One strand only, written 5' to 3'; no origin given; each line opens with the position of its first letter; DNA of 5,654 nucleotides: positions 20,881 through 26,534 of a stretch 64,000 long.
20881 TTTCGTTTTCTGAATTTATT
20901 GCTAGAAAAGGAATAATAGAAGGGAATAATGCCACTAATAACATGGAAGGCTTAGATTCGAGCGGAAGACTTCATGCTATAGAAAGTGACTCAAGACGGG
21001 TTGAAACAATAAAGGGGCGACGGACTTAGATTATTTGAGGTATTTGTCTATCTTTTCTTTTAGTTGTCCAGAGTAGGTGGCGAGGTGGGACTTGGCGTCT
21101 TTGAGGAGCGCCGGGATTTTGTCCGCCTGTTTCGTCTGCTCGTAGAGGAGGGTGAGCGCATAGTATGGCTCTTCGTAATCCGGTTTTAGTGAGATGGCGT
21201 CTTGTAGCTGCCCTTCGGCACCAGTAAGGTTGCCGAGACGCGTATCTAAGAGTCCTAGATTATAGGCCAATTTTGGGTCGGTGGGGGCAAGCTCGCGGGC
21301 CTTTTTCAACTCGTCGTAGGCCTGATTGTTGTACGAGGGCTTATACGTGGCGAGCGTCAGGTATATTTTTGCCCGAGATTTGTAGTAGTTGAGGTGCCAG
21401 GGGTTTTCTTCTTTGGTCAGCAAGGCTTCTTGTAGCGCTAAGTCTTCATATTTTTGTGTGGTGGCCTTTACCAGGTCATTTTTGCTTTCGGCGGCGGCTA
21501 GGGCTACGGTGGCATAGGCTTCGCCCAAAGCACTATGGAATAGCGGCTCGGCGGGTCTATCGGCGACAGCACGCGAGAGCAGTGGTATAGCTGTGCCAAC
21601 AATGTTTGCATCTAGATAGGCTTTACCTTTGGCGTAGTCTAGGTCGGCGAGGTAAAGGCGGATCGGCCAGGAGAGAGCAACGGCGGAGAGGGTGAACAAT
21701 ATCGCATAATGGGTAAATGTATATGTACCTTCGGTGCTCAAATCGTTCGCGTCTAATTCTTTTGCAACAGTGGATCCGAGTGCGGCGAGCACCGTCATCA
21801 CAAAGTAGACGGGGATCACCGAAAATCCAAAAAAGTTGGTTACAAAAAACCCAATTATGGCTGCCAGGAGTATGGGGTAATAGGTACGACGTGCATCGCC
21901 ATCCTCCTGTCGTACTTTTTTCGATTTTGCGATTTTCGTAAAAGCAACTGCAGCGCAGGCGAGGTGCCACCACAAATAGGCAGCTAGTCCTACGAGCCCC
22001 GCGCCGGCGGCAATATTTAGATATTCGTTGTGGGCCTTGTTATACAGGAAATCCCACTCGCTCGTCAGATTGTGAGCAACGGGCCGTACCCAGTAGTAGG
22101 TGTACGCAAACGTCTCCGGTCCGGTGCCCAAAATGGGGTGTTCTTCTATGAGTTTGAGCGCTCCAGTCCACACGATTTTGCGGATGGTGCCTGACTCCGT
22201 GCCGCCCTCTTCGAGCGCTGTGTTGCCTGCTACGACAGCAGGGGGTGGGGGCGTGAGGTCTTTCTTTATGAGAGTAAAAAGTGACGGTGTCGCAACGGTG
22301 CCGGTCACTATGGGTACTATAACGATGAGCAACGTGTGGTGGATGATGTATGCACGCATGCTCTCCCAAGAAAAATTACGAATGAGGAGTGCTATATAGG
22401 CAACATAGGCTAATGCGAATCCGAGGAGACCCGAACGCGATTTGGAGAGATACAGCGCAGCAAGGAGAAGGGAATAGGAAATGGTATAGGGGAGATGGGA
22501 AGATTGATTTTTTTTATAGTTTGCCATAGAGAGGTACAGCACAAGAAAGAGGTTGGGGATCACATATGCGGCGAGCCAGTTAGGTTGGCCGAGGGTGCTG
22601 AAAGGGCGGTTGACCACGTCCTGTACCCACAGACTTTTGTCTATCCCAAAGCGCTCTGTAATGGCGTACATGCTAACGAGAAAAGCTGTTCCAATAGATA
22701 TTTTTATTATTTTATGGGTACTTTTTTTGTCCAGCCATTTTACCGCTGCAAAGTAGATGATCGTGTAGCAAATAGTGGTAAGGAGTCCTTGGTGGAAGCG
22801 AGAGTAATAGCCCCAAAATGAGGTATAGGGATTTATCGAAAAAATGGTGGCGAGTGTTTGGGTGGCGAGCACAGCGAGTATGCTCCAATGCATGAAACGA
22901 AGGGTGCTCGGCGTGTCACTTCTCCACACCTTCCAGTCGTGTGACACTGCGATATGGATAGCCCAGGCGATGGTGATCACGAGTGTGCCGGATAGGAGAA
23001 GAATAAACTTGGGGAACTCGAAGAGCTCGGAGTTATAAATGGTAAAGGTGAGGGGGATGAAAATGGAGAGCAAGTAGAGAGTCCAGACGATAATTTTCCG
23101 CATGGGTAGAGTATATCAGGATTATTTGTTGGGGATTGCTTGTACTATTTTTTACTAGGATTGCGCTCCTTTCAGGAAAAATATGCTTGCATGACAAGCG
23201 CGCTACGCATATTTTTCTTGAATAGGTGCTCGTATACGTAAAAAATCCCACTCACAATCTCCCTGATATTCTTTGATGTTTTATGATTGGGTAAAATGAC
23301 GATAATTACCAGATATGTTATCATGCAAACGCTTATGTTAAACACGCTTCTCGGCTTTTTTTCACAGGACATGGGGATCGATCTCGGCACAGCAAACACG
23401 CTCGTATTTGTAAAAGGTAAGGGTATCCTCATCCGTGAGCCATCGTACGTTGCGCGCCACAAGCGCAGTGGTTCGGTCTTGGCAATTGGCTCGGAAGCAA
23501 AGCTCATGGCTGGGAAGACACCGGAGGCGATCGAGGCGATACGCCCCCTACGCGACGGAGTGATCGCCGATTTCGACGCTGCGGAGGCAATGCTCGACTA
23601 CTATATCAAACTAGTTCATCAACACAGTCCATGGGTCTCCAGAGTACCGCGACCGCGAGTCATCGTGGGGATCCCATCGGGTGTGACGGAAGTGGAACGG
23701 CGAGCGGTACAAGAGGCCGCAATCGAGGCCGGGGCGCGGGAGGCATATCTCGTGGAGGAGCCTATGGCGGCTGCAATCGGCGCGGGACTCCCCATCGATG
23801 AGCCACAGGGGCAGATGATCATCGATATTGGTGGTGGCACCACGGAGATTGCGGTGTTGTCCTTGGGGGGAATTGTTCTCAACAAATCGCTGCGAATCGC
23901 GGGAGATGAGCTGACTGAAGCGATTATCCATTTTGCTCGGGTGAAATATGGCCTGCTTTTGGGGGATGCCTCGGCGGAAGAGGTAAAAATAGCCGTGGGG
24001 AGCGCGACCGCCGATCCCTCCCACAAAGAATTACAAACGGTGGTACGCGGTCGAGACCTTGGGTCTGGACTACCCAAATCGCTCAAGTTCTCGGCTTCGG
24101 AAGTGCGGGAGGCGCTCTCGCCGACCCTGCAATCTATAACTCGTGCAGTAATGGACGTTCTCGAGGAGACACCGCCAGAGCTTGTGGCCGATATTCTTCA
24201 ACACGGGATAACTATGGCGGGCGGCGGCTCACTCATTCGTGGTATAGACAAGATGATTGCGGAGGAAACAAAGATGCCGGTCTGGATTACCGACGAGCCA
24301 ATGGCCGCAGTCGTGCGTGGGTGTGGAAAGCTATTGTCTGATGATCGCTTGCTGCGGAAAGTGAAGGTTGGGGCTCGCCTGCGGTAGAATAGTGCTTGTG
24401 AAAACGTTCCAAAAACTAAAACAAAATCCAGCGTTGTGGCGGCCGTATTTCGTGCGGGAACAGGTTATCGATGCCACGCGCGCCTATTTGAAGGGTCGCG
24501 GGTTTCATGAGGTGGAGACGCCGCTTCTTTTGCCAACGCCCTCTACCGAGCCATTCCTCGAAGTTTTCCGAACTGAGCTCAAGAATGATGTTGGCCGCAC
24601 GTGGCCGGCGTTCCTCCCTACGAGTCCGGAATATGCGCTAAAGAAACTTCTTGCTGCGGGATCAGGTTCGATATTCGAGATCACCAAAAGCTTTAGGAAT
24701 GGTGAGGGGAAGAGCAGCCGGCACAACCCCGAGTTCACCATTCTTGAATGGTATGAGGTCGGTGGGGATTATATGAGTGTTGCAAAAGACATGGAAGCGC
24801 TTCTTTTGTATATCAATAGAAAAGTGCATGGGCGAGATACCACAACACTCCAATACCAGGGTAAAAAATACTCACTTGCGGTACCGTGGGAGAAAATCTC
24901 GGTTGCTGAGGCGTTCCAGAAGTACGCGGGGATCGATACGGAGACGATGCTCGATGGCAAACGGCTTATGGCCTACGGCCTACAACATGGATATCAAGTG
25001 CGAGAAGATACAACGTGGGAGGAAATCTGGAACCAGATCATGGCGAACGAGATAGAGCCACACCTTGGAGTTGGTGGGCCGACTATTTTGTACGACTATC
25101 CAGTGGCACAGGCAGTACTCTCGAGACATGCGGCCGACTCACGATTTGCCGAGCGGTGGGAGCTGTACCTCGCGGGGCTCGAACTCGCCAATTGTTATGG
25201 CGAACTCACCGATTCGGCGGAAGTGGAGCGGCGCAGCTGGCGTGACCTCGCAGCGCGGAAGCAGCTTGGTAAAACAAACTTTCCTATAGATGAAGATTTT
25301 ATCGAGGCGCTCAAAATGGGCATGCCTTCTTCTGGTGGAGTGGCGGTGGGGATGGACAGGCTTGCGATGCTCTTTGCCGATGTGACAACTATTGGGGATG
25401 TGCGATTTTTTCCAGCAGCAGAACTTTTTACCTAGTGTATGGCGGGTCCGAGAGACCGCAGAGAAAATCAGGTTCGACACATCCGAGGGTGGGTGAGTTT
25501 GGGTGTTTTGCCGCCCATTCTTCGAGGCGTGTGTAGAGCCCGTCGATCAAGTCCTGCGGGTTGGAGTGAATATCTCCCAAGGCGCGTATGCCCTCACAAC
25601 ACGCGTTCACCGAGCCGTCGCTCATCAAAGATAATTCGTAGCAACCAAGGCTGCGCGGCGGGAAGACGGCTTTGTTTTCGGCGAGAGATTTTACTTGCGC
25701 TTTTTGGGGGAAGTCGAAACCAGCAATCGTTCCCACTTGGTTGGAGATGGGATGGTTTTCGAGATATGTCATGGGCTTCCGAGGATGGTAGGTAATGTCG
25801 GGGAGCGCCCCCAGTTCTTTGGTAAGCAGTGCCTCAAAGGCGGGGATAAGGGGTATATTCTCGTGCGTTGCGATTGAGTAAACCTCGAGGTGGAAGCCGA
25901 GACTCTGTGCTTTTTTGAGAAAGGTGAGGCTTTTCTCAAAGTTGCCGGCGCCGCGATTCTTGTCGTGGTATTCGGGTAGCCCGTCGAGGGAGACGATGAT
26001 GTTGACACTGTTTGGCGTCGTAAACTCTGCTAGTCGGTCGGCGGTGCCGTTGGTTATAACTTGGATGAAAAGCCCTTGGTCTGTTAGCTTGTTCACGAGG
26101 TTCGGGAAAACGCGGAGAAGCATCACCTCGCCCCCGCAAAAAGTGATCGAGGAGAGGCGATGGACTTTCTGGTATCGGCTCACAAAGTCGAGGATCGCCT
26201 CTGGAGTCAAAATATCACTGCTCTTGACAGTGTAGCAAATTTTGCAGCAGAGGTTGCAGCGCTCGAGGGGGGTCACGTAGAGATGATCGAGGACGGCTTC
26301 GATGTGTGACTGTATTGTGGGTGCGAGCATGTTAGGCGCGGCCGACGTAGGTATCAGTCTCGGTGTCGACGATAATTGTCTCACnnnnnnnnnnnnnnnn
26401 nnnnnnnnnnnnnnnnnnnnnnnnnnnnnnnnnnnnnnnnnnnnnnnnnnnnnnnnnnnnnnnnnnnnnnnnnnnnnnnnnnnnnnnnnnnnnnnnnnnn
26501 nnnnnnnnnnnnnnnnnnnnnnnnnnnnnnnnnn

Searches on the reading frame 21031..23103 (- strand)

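Call 52: search_protein_families(library=pfam, proteins=[window:21031-23103:-])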
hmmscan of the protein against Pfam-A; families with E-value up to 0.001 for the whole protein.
window:21031-23103:- (690 aa): 3 families
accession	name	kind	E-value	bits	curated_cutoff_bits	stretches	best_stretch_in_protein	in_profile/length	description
PF04932.20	Wzy_C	-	7.4e-20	71.7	31.7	1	211-377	4-149/149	O-Antigen ligase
PF13414.12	TPR_11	-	6.7e-10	38.9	26.8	0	623-656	7-40/42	TPR repeat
PF14559.12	TPR_19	-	0.00047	20.9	25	0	593-650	8-64/68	Tetratricopeptide repeat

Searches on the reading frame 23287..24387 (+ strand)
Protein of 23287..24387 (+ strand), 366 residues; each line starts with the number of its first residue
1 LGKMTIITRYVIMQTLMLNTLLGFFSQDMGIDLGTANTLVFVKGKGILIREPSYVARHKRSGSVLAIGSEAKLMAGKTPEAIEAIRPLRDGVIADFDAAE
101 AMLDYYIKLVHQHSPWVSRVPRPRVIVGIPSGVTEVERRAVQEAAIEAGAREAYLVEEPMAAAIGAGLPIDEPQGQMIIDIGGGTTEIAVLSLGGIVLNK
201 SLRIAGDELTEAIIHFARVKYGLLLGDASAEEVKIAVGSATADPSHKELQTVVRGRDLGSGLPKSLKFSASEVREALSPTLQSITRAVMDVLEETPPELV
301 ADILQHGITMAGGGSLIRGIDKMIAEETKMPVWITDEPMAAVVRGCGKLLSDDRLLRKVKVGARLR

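Call 52: search_protein_families(library=pfam, proteins=[window:23287-24387:+])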
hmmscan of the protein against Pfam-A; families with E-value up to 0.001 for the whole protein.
window:23287-24387:+ (366 aa): 5 families
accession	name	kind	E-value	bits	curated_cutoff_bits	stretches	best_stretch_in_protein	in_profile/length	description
PF06723.19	MreB_Mbl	-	2.7e-132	441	27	1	27-353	2-322/327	MreB/Mbl protein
PF14450.12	FtsA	-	1e-12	49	31.8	1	178-337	2-112/127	Cell division protein FtsA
PF00022.25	Actin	-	8.8e-11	41.5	27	1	52-217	31-187/410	Actin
PF00012.26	HSP70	-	7.5e-10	38.1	20.6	1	125-198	136-210/599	Hsp70 protein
PF11104.14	PilM_2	-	1.1e-05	25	27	0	307-336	277-306/340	Type IV pilus assembly protein PilM;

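Call 89: find_encoding_contigs(protein=window:23296-24387:+, flank=10000, max_places=10)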
Protein window:23296-24387:+ (363 aa): 4 contigs read that carry it; 4 places shown.
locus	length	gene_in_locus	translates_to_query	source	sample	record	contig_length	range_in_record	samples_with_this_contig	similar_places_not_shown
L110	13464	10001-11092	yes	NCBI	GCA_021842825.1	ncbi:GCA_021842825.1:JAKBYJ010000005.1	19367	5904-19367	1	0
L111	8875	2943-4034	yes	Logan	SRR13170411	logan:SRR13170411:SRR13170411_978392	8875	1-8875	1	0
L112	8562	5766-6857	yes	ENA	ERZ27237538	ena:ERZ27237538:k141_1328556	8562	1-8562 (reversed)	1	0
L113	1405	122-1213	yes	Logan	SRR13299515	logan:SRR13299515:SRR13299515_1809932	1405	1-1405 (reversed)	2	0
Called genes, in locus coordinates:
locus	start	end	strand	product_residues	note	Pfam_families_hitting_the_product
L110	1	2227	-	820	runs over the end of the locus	-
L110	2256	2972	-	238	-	-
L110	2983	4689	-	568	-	-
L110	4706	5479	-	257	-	-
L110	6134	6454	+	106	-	-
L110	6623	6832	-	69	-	-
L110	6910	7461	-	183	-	PF01327:Pep_deformylase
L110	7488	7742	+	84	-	-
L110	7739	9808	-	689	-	PF04932:Wzy_C, PF13414:TPR_11 (faint)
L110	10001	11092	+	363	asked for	PF06723:MreB_Mbl, PF00022:Actin (weak), PF00012:HSP70, PF11104:PilM_2 (faint), PF14450:FtsA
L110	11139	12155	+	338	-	PF00152:tRNA-synt_2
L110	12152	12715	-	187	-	PF08207:EFP_N, PF01132:EFP, PF09285:Elong-fact-P_C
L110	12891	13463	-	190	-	?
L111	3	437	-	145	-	?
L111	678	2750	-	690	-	PF04932:Wzy_C, PF13414:TPR_11 (faint)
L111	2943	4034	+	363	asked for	PF06723:MreB_Mbl, PF00022:Actin (weak), PF00012:HSP70, PF11104:PilM_2 (faint), PF14450:FtsA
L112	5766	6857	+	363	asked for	PF06723:MreB_Mbl, PF00022:Actin (weak), PF00012:HSP70, PF11104:PilM_2 (faint), PF14450:FtsA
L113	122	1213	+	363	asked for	PF06723:MreB_Mbl, PF00022:Actin (weak), PF00012:HSP70, PF11104:PilM_2 (faint), PF14450:FtsA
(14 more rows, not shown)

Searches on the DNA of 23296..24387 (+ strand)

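Call 97: build_rna_model(alignment_id=A9)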
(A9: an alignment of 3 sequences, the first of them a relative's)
Model R2 built from alignment A9 (3 sequences, 132 columns); structure: RNAalifold consensus.
model positions 126; base pairs 44; branch points 0; effective number of sequences 1.23; information 0.59 bits per position. Calibrated on 0.2 Mb of random sequence (short: E-values are rough).
structure used (alignment columns):
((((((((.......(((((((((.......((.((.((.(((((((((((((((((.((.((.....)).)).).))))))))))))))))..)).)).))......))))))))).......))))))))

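Call 98: search_with_rna_model(model_id=R2, source=window, filters=off, max_evalue=1)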
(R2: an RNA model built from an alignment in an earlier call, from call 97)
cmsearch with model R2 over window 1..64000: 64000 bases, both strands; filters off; matches with E-value up to 1: 7.
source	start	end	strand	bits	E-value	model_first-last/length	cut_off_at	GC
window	23131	23262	+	125.7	4.5e-31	1-126/126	no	0.41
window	58508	58632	+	121.4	6.5e-30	1-126/126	no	0.4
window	58508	58632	-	46.8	9.3e-10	1-126/126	no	0.4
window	23131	23262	-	37.4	3.2e-07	1-126/126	no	0.41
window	36153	36280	+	28.7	7.3e-05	1-126/126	no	0.46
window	43965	44047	+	14.6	0.46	1-126/126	no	0.55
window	5696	5774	+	14.4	0.52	1-126/126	no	0.41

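Call 99: search_with_rna_model(model_id=R2, sources=[L016, L017, L018, L019, L020, L022, L107, L110, L112, L027, L028, L029, L030, L031, L032, L033, L034, L035, L036, L037, L038, L039, L040, L041, L042, L043, L044, L045, L046, L047, L048, L049, L050, L051, L052, L053, L054, L055, L056, L057, L058, L059, L060, L061, L062, L063, L064, L065, L066, L067, L068, L069, L070, L071, L072, L073, L074, L075, L076, L077, L078, L079, L080, L081, L082, L083, L084, L085, L086, L087, L088, L089, L090, L091, L092, L093, L094, L095, L096, L097, L098, L099, L100, L101, L102, L103, L104, L105, L106], max_evalue=1)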
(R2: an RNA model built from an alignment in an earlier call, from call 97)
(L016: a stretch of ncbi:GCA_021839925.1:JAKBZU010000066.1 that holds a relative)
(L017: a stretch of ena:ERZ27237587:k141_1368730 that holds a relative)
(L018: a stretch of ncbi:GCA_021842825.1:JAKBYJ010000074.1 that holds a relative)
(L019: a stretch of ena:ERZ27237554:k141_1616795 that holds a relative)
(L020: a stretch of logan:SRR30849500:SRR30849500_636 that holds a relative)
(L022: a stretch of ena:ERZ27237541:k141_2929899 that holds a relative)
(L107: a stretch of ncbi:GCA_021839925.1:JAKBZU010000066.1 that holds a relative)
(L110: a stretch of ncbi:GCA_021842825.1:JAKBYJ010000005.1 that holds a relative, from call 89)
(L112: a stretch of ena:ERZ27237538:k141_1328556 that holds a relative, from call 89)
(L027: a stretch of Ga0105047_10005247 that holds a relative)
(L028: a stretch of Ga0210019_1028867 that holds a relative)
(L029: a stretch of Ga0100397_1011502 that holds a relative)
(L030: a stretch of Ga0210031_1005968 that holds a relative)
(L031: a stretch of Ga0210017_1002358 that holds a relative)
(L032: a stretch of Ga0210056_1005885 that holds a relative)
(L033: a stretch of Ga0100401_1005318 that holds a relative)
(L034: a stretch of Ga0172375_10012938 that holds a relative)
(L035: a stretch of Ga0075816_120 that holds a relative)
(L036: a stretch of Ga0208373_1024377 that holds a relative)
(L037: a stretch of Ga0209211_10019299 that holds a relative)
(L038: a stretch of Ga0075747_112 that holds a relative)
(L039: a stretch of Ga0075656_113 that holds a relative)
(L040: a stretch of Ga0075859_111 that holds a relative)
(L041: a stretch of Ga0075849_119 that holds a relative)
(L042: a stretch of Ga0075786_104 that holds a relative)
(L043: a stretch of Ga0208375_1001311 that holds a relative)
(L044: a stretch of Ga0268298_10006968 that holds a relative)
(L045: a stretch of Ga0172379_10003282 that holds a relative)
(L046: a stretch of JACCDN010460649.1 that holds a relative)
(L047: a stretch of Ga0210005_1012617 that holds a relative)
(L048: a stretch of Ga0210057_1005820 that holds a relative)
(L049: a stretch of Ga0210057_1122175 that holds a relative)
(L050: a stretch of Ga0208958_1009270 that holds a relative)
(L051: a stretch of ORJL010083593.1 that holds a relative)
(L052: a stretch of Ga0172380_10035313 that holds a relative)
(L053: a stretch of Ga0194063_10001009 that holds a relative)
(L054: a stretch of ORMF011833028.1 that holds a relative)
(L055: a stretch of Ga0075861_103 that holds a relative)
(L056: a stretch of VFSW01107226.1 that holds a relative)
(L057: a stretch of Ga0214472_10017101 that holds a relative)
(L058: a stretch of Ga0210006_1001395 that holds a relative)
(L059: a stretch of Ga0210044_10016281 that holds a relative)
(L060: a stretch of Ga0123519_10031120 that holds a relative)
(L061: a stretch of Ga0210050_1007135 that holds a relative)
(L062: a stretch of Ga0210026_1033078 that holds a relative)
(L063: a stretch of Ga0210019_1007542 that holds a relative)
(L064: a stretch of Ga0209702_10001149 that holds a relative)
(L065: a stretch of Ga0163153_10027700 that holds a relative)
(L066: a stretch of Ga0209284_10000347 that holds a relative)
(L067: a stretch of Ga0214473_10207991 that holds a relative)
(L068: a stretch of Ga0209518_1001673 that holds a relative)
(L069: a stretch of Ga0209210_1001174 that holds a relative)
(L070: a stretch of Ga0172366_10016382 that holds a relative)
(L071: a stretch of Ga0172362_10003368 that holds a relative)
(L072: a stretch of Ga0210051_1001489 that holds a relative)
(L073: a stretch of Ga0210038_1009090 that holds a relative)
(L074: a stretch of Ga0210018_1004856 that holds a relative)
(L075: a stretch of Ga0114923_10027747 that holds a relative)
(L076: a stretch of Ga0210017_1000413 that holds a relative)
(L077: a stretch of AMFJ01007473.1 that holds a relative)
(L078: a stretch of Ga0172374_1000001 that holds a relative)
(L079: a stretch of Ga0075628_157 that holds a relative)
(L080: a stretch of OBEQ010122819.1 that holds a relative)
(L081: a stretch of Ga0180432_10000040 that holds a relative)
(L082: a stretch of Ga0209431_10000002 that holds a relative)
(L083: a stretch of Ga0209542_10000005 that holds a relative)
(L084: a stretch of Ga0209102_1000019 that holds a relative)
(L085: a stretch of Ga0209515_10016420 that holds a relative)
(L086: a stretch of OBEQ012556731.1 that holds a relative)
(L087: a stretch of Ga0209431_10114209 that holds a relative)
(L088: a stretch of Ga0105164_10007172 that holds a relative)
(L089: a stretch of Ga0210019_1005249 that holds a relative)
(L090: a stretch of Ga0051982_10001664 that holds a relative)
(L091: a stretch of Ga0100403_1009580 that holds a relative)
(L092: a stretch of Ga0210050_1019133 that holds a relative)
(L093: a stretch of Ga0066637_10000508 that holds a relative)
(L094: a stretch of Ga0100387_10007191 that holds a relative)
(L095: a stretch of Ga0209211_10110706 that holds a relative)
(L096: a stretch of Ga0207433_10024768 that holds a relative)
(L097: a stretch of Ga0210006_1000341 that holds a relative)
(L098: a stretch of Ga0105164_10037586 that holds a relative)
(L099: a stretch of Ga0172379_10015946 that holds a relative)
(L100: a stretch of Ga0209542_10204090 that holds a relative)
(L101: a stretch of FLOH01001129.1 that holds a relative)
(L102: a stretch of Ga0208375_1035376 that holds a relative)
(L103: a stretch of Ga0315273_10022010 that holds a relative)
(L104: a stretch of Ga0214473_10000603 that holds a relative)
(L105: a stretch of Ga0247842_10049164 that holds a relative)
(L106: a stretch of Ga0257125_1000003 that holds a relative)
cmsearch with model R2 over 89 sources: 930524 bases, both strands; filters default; matches with E-value up to 1: 10.
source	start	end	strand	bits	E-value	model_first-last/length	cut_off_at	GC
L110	12772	12896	+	127.7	1.9e-30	1-126/126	no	0.39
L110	9836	9967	+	125.7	6.4e-30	1-126/126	no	0.41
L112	5601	5732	+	125.7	6.4e-30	1-126/126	no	0.41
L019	770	894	-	121.4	9.2e-29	1-126/126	no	0.4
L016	3546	3670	-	116.5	1.9e-27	1-126/126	no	0.39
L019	770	894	+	46.8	1.3e-08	1-126/126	no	0.4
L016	3546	3670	+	44.3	6.4e-08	1-126/126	no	0.39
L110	12772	12896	-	44.2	6.9e-08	1-126/126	no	0.39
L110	9836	9967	-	37.5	4.5e-06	1-126/126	no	0.41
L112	5601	5732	-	37.5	4.5e-06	1-126/126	no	0.41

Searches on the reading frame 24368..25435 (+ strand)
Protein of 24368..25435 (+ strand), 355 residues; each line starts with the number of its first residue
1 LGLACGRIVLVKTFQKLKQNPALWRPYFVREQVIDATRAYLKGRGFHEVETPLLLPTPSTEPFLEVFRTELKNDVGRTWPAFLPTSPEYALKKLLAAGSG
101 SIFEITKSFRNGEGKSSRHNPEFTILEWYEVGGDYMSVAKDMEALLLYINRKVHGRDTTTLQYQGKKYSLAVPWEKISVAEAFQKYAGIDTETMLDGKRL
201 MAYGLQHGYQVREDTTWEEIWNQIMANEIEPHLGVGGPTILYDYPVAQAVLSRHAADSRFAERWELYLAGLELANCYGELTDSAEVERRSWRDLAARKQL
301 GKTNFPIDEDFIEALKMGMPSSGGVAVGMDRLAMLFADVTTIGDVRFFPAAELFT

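Call 52: search_protein_families(library=pfam, proteins=[window:24368-25435:+])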
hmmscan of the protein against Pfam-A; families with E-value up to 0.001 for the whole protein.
window:24368-25435:+ (355 aa): 1 family
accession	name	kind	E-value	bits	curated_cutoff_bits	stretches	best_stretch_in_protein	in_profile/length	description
PF00152.25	tRNA-synt_2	-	2.5e-45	155.3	25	1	26-350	21-306/308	tRNA synthetases class II (D, K and N)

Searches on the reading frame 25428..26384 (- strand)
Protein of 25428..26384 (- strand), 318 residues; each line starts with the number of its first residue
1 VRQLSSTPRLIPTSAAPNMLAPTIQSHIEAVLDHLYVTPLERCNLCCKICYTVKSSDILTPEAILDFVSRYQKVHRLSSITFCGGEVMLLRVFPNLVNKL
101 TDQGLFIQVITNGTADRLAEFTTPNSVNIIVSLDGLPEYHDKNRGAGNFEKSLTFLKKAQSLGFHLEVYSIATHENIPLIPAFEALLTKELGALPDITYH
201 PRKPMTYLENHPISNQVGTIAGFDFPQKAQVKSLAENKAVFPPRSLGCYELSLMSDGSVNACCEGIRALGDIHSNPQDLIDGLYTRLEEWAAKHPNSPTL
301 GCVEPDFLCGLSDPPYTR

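Call 52: search_protein_families(library=pfam, proteins=[window:25428-26384:-])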
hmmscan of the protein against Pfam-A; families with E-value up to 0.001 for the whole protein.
window:25428-26384:- (318 aa): 1 family
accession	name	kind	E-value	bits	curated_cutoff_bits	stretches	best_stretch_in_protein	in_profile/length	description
PF04055.27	Radical_SAM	-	4.2e-13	50.2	29.5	1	39-166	3-143/166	Radical SAM superfamily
